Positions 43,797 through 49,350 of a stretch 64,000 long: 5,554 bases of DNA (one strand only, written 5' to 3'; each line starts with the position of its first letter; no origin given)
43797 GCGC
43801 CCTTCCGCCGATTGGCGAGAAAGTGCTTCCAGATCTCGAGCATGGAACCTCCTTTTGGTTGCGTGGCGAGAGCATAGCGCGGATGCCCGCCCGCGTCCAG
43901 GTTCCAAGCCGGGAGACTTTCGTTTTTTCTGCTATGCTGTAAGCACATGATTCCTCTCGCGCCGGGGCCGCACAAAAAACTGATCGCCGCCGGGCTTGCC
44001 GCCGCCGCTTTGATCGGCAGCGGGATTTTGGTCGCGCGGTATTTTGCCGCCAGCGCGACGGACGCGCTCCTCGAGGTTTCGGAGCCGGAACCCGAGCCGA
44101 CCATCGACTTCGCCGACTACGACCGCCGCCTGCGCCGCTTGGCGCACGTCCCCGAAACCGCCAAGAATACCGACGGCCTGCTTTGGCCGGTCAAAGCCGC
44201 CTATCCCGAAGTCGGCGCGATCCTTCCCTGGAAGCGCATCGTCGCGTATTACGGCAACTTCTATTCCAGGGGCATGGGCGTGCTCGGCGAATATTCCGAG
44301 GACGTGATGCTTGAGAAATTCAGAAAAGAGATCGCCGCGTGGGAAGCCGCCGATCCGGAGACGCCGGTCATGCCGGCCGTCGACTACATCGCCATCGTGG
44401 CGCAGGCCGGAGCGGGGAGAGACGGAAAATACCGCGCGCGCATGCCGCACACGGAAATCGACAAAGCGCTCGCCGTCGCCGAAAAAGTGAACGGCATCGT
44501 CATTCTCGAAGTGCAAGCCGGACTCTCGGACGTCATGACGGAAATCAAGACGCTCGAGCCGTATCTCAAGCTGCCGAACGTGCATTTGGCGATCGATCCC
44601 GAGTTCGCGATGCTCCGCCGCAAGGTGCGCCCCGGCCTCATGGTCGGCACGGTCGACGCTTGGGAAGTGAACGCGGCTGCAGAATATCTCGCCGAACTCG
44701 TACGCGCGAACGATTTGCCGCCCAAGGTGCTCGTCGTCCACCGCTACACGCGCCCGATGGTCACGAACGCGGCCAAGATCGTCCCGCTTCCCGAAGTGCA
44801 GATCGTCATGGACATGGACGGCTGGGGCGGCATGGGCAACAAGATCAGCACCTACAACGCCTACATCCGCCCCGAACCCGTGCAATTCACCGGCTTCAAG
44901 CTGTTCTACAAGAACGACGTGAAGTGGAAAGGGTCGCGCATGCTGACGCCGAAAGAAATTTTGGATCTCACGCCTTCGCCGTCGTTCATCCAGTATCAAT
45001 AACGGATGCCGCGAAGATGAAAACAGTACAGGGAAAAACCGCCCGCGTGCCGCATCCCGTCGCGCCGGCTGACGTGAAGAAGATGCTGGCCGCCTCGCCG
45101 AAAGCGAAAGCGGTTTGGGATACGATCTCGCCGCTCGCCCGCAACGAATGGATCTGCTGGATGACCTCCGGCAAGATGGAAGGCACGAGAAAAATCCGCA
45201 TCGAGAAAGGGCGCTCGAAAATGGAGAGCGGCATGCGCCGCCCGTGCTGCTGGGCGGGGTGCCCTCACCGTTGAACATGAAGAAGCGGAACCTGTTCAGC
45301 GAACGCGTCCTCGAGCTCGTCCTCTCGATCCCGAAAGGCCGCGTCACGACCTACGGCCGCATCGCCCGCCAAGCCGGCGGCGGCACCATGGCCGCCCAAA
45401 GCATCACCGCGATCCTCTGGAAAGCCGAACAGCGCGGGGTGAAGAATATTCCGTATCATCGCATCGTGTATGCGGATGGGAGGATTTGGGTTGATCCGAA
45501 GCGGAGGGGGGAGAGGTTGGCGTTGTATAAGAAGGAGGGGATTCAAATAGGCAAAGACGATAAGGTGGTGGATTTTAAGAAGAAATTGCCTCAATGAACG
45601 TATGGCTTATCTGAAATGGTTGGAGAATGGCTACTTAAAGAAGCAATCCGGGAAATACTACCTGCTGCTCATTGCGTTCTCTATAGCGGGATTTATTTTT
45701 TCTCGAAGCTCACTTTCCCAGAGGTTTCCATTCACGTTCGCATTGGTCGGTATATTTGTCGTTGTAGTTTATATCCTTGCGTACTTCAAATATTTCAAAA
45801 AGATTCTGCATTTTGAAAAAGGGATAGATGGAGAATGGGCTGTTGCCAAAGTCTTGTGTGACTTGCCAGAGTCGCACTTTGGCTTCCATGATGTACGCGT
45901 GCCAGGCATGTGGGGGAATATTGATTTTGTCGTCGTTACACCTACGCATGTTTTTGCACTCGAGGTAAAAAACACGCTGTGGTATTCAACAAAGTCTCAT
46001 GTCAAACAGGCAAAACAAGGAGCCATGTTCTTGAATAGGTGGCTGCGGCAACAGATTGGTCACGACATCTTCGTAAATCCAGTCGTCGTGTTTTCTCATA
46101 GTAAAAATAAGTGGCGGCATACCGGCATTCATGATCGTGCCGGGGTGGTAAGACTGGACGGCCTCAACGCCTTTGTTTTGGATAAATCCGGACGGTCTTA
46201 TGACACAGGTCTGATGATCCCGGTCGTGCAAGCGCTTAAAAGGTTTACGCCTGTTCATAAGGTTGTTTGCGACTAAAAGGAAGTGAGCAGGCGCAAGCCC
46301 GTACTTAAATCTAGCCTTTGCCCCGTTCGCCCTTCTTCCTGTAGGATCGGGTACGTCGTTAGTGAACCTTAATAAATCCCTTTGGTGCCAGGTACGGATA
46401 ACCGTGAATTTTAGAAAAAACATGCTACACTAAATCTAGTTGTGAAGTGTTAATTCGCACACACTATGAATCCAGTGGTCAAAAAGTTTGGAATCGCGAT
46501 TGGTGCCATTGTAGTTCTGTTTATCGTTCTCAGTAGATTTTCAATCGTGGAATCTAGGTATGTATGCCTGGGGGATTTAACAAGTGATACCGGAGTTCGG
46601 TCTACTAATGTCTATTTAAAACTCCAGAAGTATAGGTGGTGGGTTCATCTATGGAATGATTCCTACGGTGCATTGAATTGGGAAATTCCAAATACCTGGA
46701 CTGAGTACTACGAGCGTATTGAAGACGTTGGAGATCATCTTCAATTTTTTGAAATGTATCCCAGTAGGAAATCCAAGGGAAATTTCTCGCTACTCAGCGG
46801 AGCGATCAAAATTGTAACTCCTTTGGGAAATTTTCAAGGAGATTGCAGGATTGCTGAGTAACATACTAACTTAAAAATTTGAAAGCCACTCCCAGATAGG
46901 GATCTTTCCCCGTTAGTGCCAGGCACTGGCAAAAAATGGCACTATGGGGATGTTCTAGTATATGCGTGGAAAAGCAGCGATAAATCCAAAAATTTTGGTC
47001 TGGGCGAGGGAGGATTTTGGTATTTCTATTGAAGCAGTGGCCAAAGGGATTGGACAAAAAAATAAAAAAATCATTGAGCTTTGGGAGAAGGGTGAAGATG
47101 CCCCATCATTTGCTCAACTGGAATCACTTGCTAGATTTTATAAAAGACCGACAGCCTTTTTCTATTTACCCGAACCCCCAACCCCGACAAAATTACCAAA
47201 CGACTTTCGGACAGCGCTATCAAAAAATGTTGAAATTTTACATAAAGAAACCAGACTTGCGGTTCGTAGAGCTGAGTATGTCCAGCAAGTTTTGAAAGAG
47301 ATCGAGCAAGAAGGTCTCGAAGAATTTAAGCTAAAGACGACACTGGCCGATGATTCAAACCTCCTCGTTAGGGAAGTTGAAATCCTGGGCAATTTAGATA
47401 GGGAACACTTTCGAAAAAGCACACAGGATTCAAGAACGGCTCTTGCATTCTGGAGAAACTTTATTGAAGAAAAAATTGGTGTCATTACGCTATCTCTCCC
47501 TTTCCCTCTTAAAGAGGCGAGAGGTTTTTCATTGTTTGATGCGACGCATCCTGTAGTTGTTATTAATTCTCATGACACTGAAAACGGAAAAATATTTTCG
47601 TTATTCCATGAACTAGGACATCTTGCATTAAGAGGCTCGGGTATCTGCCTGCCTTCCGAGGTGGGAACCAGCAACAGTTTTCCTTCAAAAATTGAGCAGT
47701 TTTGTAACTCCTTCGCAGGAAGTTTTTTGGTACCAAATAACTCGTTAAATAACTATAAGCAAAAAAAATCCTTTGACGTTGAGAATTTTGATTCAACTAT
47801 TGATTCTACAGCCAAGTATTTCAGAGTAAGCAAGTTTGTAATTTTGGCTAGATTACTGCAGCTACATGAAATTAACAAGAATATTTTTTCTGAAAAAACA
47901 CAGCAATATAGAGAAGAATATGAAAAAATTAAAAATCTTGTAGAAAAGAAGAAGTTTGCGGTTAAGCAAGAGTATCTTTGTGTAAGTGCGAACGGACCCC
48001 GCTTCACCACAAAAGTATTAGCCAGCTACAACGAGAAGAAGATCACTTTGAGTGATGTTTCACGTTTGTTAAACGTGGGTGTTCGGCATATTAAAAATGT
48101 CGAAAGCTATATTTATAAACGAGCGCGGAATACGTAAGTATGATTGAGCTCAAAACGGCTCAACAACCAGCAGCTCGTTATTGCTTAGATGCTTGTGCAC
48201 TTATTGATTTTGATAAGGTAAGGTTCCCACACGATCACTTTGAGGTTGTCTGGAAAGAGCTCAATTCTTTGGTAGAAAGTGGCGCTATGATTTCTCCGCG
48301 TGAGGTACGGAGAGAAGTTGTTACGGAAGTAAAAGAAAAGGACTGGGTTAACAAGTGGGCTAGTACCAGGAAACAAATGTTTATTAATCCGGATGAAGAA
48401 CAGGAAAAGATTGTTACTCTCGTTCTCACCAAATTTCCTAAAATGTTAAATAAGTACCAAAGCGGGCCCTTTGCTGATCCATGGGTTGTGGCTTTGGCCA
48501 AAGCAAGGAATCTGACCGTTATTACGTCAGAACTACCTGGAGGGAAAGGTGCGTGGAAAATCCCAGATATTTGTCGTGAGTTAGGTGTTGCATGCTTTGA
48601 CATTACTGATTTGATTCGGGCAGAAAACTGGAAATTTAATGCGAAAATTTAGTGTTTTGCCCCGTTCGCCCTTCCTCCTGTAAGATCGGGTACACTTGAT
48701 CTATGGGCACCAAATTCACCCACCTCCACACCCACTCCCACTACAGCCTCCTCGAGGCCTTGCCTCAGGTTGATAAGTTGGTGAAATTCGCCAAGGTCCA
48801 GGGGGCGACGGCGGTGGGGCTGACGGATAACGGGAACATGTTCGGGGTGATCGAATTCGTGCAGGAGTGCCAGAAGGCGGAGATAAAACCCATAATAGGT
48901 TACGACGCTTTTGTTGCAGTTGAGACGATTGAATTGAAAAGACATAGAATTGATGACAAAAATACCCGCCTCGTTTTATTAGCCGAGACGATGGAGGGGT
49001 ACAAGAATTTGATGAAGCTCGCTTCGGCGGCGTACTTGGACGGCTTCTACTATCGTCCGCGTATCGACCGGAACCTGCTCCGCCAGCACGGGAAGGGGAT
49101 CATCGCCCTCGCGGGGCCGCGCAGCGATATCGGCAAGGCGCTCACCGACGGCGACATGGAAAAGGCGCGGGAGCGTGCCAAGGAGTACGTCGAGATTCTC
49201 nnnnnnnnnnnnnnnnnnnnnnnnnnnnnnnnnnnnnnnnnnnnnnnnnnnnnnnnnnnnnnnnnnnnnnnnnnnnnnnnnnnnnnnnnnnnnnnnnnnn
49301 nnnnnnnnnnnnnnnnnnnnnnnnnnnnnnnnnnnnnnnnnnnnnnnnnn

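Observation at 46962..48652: HTH-ImmA/IrrE metallopeptidase + DUF4411 PIN-like two-gene module (candidate toxin-antitoxin or abortive-infection pair)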

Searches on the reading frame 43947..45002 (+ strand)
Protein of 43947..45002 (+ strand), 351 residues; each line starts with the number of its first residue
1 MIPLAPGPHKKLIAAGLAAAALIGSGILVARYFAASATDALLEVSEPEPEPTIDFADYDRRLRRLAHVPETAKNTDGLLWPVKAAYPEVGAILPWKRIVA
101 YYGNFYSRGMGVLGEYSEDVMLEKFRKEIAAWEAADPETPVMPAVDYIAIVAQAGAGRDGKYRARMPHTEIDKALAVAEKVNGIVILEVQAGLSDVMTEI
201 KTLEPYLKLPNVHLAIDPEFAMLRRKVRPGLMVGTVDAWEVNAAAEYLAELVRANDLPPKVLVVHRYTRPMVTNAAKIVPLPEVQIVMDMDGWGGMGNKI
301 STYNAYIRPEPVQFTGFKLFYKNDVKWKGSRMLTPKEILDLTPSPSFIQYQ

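Call 3: search_protein_families(library=pfam, proteins=[window:43947-45002:+], max_evalue=0.01)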
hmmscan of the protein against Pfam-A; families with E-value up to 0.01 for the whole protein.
window:43947-45002:+ (351 aa): 0 families

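Call 56: find_related_loci(query=window:43947-44999:+, collection=metagenome_contigs, flank=8000)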
Query window:43947-44999:+ (351 aa) in metagenome_contigs; peptide patterns used: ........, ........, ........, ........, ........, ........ (x = any residue, [..] = any of these).
600 stretches matched a pattern (row limit reached: there are more); 552 encode a relative of the query (tblastn E <= 1e-3); the best 80 are kept; 80 distinct loci.
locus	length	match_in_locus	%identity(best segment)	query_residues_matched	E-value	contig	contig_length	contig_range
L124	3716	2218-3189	77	24-351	2e-173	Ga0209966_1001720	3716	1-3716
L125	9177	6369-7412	74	9-351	2e-165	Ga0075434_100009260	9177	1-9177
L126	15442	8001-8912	81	47-351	1e-158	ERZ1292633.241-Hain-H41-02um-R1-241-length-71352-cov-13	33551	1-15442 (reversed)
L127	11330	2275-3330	64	8-351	3e-144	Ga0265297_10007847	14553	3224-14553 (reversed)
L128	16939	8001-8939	67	52-351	7e-134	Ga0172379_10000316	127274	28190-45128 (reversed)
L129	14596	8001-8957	64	54-351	1e-131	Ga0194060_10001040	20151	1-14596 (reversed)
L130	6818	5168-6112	58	45-351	6e-124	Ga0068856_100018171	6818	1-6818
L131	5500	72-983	62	47-351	4e-124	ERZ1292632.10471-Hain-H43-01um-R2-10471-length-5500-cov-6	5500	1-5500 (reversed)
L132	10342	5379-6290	60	49-351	8e-124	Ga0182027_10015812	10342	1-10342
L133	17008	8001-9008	56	35-351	3e-123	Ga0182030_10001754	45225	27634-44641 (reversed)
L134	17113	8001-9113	54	4-351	2e-122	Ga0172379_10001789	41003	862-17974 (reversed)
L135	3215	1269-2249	58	33-351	6e-126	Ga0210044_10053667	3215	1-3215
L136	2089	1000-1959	58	49-351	3e-129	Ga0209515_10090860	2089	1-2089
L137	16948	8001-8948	58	51-351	4e-121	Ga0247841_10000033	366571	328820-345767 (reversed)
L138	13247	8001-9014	57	9-351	4e-121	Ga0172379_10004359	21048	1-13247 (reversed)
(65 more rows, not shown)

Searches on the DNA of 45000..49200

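Call 76: search_rna_families(source=window, start=45000, end=49200, threshold=evalue, max_evalue=0.1)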
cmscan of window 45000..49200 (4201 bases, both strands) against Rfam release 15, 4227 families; matches with E-value up to 0.1: 0.
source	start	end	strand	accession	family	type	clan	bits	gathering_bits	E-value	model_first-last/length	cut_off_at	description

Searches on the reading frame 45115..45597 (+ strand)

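Call 3: search_protein_families(library=pfam, proteins=[window:45115-45597:+], max_evalue=0.01)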
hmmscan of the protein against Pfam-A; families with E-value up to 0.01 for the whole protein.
window:45115-45597:+ (160 aa): 1 family
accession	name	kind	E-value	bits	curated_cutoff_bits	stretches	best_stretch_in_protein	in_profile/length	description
PF01035.26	DNA_binding_1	-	3.8e-12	46.3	27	1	61-142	2-80/81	6-O-methylguanine DNA methyltransferase, DNA binding domain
